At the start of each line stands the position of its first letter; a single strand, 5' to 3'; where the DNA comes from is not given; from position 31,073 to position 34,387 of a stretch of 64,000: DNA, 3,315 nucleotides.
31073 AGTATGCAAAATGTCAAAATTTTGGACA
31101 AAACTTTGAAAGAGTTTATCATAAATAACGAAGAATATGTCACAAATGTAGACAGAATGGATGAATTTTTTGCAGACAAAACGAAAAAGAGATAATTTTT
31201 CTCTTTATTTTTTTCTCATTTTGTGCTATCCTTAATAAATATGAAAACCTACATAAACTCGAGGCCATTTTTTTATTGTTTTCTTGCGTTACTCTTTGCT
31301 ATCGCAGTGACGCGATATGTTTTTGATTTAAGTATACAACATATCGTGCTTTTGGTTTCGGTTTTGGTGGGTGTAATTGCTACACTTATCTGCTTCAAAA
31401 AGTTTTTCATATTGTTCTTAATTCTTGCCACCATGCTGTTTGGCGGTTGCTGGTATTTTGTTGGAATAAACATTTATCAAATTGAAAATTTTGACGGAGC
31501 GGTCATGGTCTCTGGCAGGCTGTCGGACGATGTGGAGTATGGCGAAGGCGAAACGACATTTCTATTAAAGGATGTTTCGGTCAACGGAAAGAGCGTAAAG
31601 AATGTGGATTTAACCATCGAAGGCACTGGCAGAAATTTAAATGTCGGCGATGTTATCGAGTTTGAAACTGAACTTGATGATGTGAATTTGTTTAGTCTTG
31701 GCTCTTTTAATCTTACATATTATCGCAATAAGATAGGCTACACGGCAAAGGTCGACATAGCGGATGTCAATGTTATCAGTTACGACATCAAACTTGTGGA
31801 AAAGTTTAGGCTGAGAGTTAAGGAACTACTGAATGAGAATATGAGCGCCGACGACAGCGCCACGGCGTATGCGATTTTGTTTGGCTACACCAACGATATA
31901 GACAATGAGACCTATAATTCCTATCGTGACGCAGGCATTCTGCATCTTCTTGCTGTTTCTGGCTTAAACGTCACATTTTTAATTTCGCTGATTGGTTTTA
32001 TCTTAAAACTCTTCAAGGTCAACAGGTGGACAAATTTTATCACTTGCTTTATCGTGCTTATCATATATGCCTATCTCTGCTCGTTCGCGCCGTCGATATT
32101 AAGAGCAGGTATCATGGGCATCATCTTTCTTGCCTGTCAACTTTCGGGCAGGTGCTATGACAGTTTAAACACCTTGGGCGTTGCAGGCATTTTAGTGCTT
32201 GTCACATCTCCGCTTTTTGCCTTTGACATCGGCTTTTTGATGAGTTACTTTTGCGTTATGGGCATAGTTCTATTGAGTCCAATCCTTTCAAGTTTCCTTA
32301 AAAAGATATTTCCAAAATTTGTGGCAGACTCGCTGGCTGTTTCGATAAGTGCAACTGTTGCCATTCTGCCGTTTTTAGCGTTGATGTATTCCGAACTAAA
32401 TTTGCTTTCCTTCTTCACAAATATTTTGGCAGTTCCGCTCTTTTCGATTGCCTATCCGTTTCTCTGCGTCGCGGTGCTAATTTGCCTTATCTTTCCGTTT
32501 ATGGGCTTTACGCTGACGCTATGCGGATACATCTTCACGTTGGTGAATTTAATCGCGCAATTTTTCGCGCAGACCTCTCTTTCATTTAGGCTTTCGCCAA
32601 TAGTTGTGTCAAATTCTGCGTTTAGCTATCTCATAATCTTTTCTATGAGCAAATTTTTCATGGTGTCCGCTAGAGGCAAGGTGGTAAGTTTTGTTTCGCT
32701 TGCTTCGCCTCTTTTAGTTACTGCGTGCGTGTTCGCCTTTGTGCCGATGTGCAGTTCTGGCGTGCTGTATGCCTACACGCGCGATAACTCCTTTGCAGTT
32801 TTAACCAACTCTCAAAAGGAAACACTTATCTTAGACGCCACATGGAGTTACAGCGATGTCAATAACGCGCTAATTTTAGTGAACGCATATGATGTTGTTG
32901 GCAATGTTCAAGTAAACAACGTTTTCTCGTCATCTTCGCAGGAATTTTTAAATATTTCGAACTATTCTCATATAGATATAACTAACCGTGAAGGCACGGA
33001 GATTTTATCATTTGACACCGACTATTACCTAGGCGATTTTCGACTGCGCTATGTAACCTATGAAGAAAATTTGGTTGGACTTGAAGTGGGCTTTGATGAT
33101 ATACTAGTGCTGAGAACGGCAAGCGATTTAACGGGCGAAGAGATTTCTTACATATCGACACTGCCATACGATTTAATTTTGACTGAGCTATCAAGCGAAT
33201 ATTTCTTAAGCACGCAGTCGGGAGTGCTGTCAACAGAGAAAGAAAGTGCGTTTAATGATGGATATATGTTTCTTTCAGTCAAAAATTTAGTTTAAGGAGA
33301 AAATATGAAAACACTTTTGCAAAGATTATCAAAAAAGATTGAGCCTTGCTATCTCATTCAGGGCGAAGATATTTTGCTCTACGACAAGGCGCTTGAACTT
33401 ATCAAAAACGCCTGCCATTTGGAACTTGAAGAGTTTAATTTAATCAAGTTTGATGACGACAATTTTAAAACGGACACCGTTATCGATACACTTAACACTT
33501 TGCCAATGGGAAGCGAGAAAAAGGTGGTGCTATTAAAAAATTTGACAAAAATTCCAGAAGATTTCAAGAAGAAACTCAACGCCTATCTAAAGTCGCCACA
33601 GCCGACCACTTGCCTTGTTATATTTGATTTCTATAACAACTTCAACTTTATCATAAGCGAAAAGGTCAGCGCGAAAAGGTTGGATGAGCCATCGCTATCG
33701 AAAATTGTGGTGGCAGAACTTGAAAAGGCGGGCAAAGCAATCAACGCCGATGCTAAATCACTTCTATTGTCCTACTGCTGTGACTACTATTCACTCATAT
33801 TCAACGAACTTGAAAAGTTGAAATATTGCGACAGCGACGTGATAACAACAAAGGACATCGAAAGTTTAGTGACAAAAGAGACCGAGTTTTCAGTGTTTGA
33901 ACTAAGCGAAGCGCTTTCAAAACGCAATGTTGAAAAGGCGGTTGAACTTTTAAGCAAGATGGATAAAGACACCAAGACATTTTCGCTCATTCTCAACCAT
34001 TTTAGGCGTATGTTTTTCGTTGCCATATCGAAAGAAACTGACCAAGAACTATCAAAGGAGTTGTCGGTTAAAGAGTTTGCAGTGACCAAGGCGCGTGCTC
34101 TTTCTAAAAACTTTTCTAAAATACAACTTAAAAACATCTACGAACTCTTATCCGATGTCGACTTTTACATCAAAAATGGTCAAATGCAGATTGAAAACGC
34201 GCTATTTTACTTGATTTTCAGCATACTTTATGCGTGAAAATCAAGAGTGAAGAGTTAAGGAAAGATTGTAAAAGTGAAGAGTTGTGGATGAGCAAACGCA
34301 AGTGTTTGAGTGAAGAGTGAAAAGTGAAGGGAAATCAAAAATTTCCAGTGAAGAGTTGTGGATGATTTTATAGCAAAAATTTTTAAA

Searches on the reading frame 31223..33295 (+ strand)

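Call 13: search_protein_families(library=pfam, proteins=[window:31223-33295:+])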
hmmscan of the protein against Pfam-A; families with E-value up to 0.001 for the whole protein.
window:31223-33295:+ (690 aa): 2 families
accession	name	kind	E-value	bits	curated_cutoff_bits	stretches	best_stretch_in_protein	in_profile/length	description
PF03772.21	Competence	-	9.2e-48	163.4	23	1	218-473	1-261/270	Competence protein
PF13567.11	DUF4131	-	2.2e-05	24.7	31.6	1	41-163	6-143/165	Domain of unknown function (DUF4131)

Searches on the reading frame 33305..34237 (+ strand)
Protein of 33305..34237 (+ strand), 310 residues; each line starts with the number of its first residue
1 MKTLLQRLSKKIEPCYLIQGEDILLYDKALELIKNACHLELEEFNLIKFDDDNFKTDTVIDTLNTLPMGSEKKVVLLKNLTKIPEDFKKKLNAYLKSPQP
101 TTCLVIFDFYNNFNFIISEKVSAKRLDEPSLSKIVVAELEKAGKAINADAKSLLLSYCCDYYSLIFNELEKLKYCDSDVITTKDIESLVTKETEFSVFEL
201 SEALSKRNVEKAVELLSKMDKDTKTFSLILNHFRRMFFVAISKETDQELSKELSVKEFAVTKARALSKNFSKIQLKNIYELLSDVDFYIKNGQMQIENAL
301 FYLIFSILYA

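Call 13: search_protein_families(library=pfam, proteins=[window:33305-34237:+])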
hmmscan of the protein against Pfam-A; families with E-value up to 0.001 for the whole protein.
window:33305-34237:+ (310 aa): 2 families
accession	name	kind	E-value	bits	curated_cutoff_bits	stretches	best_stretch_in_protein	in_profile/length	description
PF21694.2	DNA_pol3_delta_C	-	9.7e-15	55.1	27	1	196-305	3-119/121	DNA polymerase III delta subunit, C-terminal domain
PF06144.19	DNA_pol3_delta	-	8.7e-13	48.8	21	1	16-107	1-99/124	DNA polymerase III, delta subunit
